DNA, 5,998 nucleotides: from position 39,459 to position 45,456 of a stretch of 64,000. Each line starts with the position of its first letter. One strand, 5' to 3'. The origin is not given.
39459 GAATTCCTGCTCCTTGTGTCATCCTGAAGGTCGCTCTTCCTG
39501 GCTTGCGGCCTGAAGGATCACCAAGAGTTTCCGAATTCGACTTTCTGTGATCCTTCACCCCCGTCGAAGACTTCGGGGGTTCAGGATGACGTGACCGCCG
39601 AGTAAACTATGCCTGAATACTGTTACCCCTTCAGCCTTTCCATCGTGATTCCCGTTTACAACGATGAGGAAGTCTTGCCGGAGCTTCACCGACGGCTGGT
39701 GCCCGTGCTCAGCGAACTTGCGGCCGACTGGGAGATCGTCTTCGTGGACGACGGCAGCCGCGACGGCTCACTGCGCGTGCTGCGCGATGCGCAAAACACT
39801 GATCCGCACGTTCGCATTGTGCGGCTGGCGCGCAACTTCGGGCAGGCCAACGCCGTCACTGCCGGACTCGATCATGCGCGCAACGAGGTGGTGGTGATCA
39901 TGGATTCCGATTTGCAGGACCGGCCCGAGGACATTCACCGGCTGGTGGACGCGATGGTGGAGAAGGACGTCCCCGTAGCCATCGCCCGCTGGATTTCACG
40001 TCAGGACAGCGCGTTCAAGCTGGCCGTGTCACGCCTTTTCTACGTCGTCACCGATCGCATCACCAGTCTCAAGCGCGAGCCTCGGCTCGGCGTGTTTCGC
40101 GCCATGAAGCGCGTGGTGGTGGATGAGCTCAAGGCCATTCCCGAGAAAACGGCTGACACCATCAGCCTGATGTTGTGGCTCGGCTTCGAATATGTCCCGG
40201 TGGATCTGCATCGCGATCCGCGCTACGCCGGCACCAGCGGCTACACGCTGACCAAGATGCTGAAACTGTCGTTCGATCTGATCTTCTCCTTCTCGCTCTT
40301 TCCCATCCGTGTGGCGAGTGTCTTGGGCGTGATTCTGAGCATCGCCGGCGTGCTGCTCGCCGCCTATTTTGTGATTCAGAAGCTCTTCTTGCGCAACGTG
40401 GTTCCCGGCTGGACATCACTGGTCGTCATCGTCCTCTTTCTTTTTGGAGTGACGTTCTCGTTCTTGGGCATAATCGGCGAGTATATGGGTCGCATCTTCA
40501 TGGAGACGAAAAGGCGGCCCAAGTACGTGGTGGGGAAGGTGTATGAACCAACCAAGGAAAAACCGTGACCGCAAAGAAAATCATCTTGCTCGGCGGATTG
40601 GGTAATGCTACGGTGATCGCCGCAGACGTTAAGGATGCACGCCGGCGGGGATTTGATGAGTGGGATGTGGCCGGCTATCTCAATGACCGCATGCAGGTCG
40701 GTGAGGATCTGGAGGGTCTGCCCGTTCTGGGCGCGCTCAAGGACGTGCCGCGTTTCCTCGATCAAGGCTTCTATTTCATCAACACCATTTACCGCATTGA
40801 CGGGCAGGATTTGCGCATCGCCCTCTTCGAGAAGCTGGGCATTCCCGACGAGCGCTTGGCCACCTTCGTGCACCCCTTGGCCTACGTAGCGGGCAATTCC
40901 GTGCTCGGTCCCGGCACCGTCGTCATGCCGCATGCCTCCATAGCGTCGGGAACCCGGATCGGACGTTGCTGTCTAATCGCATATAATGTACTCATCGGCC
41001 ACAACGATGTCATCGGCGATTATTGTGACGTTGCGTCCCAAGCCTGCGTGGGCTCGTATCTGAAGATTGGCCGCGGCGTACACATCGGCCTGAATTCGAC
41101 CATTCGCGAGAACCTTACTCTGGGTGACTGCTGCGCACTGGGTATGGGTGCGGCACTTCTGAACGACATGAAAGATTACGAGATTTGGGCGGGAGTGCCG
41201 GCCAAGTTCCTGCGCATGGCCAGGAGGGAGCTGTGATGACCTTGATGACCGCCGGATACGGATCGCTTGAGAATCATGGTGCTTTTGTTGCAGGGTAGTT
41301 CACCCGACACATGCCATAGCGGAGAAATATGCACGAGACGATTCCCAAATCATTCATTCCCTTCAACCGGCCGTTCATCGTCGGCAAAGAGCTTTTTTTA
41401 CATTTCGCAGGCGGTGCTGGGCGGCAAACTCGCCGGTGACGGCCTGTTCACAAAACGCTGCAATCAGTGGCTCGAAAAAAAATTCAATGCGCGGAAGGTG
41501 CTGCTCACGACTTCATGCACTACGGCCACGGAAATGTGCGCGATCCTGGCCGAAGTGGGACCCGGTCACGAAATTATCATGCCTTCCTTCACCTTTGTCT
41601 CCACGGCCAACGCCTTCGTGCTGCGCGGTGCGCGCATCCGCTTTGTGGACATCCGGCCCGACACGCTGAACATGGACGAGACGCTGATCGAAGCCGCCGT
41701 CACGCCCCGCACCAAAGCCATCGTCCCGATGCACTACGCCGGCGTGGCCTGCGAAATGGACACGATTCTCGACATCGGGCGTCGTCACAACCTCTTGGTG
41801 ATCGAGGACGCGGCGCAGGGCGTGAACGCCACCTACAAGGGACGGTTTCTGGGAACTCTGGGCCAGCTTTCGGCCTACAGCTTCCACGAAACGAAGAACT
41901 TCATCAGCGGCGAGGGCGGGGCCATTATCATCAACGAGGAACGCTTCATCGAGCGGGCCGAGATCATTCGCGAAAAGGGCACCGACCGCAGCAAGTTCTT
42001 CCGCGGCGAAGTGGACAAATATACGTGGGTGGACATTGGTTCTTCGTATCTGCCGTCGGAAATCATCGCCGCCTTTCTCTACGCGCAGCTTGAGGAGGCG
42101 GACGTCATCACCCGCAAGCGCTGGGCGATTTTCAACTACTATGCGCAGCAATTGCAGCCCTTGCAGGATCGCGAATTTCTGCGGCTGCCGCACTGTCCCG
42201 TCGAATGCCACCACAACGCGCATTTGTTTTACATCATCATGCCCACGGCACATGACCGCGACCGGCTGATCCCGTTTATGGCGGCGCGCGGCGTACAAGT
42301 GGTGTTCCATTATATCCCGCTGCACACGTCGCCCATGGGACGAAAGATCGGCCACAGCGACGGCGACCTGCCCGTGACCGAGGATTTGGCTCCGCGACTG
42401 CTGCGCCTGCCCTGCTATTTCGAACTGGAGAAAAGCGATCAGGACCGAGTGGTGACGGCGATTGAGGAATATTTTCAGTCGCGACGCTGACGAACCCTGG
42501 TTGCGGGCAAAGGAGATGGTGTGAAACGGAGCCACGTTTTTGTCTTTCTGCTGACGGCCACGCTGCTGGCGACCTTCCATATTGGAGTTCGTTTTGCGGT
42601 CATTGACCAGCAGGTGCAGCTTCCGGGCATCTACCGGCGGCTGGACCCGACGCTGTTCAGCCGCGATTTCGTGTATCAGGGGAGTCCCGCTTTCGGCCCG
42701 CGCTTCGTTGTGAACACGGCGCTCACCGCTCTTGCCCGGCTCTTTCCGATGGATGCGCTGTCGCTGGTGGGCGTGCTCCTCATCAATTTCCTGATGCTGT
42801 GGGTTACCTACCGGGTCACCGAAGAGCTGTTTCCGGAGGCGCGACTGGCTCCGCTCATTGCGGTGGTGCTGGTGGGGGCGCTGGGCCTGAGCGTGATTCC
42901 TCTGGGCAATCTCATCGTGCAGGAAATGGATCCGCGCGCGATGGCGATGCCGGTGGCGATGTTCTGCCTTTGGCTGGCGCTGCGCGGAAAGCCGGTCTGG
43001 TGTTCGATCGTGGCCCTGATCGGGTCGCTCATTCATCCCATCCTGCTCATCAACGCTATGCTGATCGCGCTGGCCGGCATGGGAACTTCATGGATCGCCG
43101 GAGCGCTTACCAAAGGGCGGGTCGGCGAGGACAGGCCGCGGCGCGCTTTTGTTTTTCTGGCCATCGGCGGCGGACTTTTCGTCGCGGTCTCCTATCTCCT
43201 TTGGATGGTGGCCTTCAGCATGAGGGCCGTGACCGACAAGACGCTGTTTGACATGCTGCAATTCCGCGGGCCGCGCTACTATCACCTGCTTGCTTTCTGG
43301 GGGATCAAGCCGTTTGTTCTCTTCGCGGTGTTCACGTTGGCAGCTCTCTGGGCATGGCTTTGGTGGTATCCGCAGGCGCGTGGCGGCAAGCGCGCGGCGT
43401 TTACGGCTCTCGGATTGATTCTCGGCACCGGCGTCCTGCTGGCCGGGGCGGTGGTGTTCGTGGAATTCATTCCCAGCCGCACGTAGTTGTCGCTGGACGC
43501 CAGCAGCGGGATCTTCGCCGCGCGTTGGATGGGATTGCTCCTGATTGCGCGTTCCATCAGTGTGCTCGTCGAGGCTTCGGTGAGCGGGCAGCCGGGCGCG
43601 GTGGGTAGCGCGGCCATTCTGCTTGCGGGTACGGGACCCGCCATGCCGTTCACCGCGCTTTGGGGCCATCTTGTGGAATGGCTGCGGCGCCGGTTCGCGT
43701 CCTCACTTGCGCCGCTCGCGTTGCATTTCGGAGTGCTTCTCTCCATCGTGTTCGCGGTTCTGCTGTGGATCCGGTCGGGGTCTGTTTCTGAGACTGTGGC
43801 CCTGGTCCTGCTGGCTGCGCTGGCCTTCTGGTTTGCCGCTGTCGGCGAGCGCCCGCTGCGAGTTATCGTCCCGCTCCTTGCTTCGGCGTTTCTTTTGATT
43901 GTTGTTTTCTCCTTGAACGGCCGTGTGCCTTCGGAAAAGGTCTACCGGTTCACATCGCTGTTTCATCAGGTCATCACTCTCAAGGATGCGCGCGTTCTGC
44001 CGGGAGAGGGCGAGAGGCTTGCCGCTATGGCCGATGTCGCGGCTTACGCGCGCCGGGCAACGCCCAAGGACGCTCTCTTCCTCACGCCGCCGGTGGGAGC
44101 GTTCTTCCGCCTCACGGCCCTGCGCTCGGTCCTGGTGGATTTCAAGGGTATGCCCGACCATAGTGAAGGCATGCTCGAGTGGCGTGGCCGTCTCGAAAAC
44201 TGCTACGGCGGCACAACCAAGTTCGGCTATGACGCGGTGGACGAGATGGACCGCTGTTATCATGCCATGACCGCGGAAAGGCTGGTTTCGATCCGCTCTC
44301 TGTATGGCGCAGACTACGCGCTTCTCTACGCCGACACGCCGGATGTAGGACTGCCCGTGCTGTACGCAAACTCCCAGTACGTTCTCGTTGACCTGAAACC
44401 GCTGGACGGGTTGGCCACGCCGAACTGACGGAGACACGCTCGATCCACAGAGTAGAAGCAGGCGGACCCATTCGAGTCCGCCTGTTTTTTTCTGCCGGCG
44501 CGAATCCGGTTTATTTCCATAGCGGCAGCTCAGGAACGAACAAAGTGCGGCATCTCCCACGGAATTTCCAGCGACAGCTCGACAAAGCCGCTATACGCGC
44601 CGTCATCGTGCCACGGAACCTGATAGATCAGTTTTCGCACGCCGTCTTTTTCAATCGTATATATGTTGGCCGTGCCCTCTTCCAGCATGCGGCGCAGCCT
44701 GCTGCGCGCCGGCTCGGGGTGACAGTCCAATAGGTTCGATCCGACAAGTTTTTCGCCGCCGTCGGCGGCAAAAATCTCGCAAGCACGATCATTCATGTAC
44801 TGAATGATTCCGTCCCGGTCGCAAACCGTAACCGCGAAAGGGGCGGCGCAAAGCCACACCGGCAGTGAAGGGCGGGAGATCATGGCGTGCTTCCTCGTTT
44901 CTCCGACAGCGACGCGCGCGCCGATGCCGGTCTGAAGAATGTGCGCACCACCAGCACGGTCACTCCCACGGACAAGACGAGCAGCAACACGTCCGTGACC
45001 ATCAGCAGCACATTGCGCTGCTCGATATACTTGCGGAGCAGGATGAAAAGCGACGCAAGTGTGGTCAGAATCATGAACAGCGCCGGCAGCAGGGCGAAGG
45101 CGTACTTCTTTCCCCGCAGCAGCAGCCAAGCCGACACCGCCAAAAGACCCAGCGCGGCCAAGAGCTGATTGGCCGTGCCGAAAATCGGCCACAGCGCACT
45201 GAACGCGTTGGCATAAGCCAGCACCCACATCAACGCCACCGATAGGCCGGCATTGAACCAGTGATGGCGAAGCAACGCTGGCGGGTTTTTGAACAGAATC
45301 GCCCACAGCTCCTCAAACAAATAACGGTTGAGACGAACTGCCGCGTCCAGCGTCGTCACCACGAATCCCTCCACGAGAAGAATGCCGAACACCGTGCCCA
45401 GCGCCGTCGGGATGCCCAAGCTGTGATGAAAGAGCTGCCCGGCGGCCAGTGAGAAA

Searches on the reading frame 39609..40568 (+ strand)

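Call 53: search_protein_families(library=ncbifam, proteins=[window:39609-40568:+], max_evalue=1e-10)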
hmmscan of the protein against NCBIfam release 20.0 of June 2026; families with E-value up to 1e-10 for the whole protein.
window:39609-40568:+ (319 aa): 10 families
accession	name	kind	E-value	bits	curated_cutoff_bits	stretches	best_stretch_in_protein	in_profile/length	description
NF007986.1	PRK10714.1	equivalog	3e-58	197.3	529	1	10-313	8-313/316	undecaprenyl-phosphate 4-deoxy-4-formamido-L-arabinose transferase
NF047588.1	GlcsyltransPgfSStrep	equivalog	3.9e-56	190.5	500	1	9-310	2-304/308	glycosyltransferase PgfS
TIGR03937.1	PgaC_IcaA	equivalog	3.8e-15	55.8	422.3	1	10-119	47-153/407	poly-beta-1,6-N-acetyl-D-glucosamine synthase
TIGR03965.1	mycofact_glyco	equivalog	2.3e-14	53.1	280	1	9-135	75-198/467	mycofactocin biosynthesis glycosyltransferase MftF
NF047683.1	TeichurnBiosyTuaG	equivalog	3.6e-14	53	400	1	10-124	8-119/252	teichuronic acid biosynthesis protein TuaG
NF041875.1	EPS_EpsD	equivalog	1.4e-13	51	370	1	10-127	1-115/325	exopolysaccharide biosynthesis glycosyltransferase EpsD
NF007482.0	PRK10073.1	equivalog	7.7e-13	48.1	423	1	9-129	7-125/334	glycosyltransferase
NF058614.1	PPMAGASynPpgS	equivalog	5e-12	45.7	370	1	12-155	4-139/226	polyprenyl-phospho-N-acetylgalactosaminyl synthase PpgS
TIGR04283.1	glyco_like_mftF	equivalog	3.9e-11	43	182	1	10-145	1-125/221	TIGR04283 family arsenosugar biosynthesis glycosyltransferase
NF050819.1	PolSacchBiosHfsG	equivalog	6.6e-11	41.9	500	1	9-128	13-129/302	polysaccharide biosynthesis protein HfsG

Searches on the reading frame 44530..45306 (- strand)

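Call 73: search_protein_families(library=pfam, proteins=[window:44530-45306:-], max_evalue=0.01)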
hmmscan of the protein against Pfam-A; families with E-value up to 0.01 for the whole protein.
window:44530-45306:- (258 aa): 4 families
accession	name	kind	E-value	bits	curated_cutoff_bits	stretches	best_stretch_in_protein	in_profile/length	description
PF08448.16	PAS_4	-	5.8e-08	33.4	23.1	1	155-212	4-64/110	PAS fold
PF00989.32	PAS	-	6.2e-06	26.6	22.6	1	154-210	9-68/113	PAS fold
PF13426.13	PAS_9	-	6.5e-06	26.8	27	1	157-224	2-78/103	PAS domain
PF13188.13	PAS_8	-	0.00035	20.8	21.8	1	154-203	9-57/65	PAS domain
